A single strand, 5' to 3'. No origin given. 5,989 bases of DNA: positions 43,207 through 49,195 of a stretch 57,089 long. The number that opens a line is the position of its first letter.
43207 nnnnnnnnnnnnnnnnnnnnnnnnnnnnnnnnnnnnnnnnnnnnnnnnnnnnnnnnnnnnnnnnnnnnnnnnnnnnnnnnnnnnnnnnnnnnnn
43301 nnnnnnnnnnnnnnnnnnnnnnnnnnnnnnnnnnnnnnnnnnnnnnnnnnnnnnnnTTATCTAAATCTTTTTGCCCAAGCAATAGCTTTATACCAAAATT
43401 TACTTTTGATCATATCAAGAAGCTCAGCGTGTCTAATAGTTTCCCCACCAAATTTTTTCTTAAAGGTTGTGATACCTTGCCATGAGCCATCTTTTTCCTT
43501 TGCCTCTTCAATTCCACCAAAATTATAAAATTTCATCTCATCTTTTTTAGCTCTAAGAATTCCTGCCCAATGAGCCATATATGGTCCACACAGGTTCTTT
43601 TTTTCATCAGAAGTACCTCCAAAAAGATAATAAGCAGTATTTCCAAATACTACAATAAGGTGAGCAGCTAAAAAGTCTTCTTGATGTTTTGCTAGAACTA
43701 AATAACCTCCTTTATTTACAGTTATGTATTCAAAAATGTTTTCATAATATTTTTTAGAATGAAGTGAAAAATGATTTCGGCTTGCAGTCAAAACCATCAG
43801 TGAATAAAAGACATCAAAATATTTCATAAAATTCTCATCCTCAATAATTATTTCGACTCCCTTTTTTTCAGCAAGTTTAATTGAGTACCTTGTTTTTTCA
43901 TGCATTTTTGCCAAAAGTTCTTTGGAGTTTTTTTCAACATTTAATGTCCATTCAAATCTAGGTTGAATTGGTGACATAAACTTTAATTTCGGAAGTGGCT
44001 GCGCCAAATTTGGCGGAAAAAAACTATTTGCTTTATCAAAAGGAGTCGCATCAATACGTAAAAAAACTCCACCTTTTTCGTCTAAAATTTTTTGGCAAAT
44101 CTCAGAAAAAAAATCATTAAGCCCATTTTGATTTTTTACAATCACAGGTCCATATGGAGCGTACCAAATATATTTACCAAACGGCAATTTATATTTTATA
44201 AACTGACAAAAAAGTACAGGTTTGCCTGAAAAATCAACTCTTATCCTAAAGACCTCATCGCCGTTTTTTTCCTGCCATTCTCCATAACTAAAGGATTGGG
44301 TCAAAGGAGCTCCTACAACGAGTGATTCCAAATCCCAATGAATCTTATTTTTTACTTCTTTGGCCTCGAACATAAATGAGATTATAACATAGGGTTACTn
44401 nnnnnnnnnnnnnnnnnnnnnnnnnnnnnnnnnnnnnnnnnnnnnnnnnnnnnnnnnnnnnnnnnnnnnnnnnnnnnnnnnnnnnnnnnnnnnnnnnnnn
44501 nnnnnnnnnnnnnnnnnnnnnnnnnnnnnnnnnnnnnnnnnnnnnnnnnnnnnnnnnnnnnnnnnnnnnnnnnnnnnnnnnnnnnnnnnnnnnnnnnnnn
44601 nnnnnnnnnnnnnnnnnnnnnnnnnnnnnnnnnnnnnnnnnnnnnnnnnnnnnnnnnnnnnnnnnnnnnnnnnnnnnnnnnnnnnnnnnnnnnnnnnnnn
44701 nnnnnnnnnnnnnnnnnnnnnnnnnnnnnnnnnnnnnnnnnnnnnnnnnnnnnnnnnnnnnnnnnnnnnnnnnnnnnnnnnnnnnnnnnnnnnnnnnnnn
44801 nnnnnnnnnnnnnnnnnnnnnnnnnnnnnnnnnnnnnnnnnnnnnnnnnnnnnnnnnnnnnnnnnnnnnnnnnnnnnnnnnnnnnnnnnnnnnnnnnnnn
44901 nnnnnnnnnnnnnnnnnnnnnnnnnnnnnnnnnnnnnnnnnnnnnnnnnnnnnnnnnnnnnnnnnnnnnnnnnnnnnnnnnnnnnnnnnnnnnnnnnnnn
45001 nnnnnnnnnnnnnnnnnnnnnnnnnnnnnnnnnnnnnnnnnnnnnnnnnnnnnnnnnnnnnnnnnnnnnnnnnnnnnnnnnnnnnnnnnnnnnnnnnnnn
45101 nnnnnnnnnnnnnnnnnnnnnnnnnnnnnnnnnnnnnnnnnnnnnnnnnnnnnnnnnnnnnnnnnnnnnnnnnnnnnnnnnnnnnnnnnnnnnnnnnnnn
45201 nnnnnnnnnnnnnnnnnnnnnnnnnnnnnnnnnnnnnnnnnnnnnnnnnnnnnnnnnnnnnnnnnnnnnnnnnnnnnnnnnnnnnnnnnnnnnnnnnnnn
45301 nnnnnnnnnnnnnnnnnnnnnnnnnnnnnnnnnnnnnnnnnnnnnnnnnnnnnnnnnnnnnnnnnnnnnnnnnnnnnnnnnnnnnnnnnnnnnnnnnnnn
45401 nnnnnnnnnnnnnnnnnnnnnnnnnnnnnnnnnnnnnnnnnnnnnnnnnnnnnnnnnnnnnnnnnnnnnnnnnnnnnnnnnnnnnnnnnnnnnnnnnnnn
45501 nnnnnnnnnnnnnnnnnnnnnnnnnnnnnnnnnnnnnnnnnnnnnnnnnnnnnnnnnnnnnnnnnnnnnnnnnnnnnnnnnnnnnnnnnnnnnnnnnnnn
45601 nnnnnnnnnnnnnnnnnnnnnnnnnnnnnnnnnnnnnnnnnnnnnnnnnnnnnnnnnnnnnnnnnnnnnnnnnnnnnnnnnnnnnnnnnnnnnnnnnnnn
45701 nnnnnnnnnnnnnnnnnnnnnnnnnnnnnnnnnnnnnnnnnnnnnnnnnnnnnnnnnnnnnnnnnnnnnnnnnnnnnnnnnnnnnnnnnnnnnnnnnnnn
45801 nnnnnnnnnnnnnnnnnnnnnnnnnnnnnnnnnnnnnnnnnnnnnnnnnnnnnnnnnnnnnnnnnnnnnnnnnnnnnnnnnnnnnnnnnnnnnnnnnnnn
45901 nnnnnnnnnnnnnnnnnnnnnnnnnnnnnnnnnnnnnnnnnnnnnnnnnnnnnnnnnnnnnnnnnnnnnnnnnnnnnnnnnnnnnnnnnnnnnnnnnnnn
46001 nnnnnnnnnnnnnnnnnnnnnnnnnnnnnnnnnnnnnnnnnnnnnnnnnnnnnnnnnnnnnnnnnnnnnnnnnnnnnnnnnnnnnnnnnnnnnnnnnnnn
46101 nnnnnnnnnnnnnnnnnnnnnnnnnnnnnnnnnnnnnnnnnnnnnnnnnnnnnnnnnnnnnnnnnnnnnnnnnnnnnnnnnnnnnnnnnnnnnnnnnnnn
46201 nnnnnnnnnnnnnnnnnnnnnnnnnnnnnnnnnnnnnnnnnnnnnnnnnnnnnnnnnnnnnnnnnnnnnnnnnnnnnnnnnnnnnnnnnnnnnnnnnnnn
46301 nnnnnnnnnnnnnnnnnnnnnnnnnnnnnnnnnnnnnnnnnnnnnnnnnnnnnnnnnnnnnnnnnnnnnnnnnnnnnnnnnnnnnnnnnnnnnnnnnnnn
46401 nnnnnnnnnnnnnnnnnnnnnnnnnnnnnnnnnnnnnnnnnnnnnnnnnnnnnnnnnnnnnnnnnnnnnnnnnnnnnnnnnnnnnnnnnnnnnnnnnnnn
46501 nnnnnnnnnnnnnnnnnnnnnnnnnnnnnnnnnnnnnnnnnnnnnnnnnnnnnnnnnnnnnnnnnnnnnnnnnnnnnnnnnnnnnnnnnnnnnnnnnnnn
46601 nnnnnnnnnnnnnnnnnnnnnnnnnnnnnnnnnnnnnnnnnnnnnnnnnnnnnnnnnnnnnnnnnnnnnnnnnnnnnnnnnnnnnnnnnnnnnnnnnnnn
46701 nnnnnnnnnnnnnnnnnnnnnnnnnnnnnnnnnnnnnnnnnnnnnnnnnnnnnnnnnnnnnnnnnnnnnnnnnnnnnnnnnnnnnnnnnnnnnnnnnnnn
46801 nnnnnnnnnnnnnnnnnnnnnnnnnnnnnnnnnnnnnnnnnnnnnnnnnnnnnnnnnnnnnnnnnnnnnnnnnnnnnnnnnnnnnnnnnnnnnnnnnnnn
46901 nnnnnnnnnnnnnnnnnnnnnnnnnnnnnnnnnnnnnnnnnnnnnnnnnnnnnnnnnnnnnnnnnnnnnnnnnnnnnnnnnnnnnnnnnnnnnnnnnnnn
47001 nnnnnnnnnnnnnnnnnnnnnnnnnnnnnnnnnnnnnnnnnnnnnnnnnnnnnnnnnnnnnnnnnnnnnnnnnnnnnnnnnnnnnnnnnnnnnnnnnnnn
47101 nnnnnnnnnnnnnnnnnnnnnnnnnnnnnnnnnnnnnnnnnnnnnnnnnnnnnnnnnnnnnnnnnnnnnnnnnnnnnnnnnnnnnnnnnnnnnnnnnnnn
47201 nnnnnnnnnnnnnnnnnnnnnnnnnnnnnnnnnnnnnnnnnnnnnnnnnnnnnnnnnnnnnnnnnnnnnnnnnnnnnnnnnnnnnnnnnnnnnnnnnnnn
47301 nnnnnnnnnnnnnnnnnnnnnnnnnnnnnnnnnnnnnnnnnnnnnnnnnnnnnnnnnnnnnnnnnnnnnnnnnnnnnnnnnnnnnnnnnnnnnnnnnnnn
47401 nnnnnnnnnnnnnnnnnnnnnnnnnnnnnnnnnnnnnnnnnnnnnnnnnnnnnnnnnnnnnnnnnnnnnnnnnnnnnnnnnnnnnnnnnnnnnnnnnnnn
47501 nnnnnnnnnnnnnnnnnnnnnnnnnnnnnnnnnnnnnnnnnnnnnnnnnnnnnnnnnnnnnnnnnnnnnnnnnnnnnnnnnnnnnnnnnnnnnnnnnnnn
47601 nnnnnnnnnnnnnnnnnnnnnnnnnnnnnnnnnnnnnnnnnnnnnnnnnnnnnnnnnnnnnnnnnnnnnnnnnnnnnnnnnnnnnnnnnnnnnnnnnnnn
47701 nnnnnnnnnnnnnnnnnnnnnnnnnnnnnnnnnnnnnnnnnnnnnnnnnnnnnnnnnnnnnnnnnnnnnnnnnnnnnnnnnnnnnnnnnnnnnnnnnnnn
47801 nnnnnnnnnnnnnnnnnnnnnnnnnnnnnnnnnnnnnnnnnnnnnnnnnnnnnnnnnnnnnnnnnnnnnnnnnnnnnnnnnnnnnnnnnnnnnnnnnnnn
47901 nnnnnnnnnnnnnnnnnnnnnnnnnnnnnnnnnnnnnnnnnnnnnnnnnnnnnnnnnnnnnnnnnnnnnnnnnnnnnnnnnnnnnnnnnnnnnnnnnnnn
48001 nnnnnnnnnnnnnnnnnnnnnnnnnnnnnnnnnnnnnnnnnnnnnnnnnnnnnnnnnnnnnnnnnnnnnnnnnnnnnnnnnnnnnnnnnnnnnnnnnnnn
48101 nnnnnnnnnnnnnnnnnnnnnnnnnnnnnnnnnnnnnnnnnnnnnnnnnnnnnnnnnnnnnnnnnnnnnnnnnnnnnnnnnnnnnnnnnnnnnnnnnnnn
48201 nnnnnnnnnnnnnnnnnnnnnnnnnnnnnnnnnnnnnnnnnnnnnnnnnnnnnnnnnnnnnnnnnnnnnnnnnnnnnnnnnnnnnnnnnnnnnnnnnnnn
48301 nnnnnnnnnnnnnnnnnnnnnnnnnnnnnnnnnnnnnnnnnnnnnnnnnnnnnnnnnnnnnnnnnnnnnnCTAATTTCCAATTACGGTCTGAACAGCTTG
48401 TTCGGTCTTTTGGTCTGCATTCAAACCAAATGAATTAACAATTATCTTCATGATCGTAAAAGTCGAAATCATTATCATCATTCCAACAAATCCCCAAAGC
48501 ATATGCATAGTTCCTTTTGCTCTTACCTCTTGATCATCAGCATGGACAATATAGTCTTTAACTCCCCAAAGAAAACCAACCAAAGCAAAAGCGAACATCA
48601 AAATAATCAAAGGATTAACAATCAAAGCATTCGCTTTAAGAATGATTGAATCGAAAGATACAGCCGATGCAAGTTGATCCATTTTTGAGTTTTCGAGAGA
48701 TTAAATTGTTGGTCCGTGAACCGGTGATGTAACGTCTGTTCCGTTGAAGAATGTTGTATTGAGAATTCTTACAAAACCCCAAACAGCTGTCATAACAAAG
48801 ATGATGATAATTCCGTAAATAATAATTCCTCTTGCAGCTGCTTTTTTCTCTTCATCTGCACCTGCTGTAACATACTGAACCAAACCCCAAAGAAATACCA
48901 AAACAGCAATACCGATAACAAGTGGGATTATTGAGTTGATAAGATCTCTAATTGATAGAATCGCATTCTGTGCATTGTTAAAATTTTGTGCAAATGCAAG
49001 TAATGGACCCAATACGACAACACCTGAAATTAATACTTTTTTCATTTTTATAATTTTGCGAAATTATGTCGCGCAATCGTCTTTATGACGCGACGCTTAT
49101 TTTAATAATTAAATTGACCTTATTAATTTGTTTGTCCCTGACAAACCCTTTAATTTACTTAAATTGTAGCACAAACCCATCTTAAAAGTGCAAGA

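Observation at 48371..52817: Seven tandem VirB2/TrbC-like mini-proteins led by an orphan solute-binding protein, with no secretion machinery in view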

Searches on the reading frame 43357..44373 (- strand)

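Call 84: search_protein_families(library=pfam, max_evalue=0.01, proteins=[window:43357-44373:-])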
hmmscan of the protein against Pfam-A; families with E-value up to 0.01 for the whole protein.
window:43357-44373:- (338 aa): 2 families
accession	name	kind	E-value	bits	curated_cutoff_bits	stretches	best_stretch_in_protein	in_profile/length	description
PF02388.22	FemAB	-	5.4e-37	128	24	2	232-335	305-405/406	FemAB family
PF13480.13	Acetyltransf_6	-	4.2e-08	33.9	22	1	156-290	2-139/143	Acetyltransferase (GNAT) domain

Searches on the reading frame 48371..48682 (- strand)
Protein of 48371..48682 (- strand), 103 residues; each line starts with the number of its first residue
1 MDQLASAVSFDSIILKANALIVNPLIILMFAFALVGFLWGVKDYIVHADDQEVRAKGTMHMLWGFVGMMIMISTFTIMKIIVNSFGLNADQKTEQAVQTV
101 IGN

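Call 3: search_protein_families(library=pfam, proteins=[window:48371-48682:-], max_evalue=1)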
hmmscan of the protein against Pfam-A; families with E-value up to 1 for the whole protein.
window:48371-48682:- (103 aa): 8 families
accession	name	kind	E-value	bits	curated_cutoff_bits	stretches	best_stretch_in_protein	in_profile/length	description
PF18895.5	T4SS_pilin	-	1.2e-06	28.9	26.6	1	21-78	12-68/71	Type IV secretion system pilin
PF11457.13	DUF3021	-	0.0035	18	24.7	1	17-80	28-92/130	Protein of unknown function (DUF3021)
PF20563.3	DUF6773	-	0.017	15.4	27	1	23-96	86-158/163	Family of unknown function (DUF6773)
PF04277.18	OAD_gamma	-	0.04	15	27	0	65-98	15-48/76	Oxaloacetate decarboxylase, gamma chain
PF22503.1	DUF6992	-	0.051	14.2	27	1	30-93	3-65/122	Family of unknown function (DUF6992)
PF06716.16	MP_p6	-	0.11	12.9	22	1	14-46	4-36/54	Movement protein p6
PF06781.17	CrgA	-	0.13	12.9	24.8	1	25-70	35-80/89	Cell division protein CrgA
PF06143.16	Baculo_11_kDa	-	0.63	10.1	28.4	0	2-44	20-62/84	Baculovirus 11 kDa family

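Call 4: search_protein_families(library=ncbifam, proteins=[window:48371-48682:-], max_evalue=1)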
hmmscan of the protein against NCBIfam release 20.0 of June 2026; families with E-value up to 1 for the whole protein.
window:48371-48682:- (103 aa): 4 families
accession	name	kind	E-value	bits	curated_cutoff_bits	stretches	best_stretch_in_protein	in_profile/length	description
NF045849.1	ICE_MMCAP2_0565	equivalog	6.4e-05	22.6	40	1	25-83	21-78/80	Mbov_0395 family pilin-like conjugal transfer protein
TIGR04297.1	thauma_sortase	exception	0.00086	18.9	250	1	5-73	42-110/307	thaumarchaeosortase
NF007237.0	PRK09669.1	subfamily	0.0035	16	610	1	28-89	375-432/461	putative symporter YagG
NF038018.1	qmoC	equivalog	0.012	15.1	300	1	48-82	214-248/360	quinone-interacting membrane-bound oxidoreductase complex subunit QmoC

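Call 87: search_protein_families(library=phrogs, max_evalue=0.01, proteins=[window:48371-48682:-])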
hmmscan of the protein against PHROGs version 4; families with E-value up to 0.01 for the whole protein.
window:48371-48682:- (103 aa): 0 families

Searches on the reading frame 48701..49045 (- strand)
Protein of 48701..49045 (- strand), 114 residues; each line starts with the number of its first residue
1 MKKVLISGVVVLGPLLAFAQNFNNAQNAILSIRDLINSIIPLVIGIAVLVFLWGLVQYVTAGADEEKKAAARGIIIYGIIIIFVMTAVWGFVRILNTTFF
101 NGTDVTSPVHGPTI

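Call 3: search_protein_families(library=pfam, proteins=[window:48701-49045:-], max_evalue=1)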
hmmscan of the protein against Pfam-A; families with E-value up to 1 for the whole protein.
window:48701-49045:- (114 aa): 13 families
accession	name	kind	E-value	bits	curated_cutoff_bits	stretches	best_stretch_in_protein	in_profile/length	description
PF18895.5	T4SS_pilin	-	1.2e-08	35.3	26.6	1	29-95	9-71/71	Type IV secretion system pilin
PF18920.5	DUF5671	-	0.00015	22.1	28.4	1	24-99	33-106/132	Domain of unknown function (DUF5671)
PF14093.11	DUF4271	-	0.00046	20.6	29.7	1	19-104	28-117/206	Domain of unknown function (DUF4271)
PF11188.13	DUF2975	-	0.023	15.1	27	1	38-105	61-122/130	Protein of unknown function (DUF2975)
PF05987.18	DUF898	-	0.041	13.4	28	1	39-101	189-251/336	Bacterial protein of unknown function (DUF898)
PF15461.11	BCD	-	0.048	13.7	28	1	5-85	89-172/267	Beta-carotene 15,15'-dioxygenase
PF12036.14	DUF3522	-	0.054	14.1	29.3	1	33-88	116-169/188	Protein of unknown function (DUF3522)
PF12725.13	DUF3810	-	0.055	13.3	28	1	38-92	23-82/311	Protein of unknown function (DUF3810)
PF24396.1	DUF7541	-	0.1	12.9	28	1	27-92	52-119/120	Family of unknown function (DUF7541)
PF20153.4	DUF6535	-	0.16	12.3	23.9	1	35-59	151-175/177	Family of unknown function (DUF6535)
PF14030.11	DUF4245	-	0.2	12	30.1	1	31-56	5-30/165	Protein of unknown function (DUF4245)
PF09889.16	DUF2116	-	0.23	11.9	26.8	1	65-89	31-55/59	Probable treble clef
PF11902.13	DUF3422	-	0.6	9.6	25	1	46-95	366-414/418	Protein of unknown function (DUF3422)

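Call 4: search_protein_families(library=ncbifam, proteins=[window:48701-49045:-], max_evalue=1)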
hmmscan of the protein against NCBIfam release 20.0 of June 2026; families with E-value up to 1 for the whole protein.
window:48701-49045:- (114 aa): 5 families
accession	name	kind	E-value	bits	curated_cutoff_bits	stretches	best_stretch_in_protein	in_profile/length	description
NF045890.1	conj_pls20_p028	equivalog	0.0088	14.9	150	1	22-97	53-122/377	pLS20_p028 family conjugation system transmembrane protein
TIGR03943.1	TIGR03943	equivalog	0.064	12.6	88.8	1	38-97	12-79/221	TIGR03943 family putative permease subunit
NF058603.1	SCO2097_fam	equivalog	0.13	12.6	110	0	18-51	25-58/129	SCO2097 family morphological protein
NF045849.1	ICE_MMCAP2_0565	equivalog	0.38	10.5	40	1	30-92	11-73/80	Mbov_0395 family pilin-like conjugal transfer protein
NF046000.1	MAG1210_fam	subfamily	0.79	8.3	275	1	40-95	66-121/550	MAG1210 family protein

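Call 87: search_protein_families(library=phrogs, max_evalue=0.01, proteins=[window:48701-49045:-])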
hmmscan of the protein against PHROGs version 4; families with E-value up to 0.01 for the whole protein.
window:48701-49045:- (114 aa): 1 family
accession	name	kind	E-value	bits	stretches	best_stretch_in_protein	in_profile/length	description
phrog_26074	-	unknown function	0.0037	18.4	1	43-86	6-49/50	-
